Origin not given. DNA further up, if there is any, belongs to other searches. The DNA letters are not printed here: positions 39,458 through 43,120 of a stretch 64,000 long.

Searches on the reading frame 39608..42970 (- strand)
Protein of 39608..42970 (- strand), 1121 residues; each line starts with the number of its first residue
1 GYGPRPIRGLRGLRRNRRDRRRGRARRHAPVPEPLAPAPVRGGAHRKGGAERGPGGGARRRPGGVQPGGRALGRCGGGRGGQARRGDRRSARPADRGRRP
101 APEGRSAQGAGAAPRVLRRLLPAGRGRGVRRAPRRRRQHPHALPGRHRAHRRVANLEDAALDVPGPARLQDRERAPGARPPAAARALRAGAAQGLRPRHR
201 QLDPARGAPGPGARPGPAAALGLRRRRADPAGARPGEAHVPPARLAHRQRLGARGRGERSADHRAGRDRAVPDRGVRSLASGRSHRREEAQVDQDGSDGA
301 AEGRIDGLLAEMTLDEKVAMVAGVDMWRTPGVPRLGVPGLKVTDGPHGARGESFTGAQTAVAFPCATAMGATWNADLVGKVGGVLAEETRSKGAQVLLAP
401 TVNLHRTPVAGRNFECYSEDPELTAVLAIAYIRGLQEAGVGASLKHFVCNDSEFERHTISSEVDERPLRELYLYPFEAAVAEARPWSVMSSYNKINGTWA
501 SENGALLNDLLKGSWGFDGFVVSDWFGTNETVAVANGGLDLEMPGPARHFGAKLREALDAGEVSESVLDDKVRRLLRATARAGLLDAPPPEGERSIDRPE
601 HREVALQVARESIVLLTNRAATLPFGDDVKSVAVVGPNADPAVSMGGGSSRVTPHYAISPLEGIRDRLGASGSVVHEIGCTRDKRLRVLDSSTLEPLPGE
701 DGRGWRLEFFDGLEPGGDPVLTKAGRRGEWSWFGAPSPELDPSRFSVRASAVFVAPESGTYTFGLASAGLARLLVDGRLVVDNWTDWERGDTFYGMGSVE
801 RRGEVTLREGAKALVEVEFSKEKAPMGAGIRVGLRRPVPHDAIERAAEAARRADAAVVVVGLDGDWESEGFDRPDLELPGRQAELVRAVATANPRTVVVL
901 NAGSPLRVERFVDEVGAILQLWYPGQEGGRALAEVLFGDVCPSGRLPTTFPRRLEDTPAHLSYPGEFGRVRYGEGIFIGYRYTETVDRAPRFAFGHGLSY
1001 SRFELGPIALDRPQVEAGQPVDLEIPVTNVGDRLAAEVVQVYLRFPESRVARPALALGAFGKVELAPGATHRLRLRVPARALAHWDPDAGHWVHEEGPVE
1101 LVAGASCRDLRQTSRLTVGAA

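Call 34: search_protein_families(library=pfam, proteins=[window:39608-42970:-], max_evalue=0.001)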
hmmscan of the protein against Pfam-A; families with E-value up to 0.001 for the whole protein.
window:39608-42970:- (1121 aa): 4 families
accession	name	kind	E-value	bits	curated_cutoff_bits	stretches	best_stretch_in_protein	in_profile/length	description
PF01915.27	Glyco_hydro_3_C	-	1.1e-61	208.8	31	1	613-980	1-200/200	Glycosyl hydrolase family 3 C-terminal domain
PF00933.27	Glyco_hydro_3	-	2.7e-46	158.9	27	1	334-577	60-315/316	Glycosyl hydrolase family 3 N terminal domain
PF14310.12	Fn3-like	-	4e-21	75.3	25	1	1037-1106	1-70/71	Fibronectin type III-like domain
PF07691.17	PA14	-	2.4e-14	53.8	24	1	735-837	36-136/147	PA14 domain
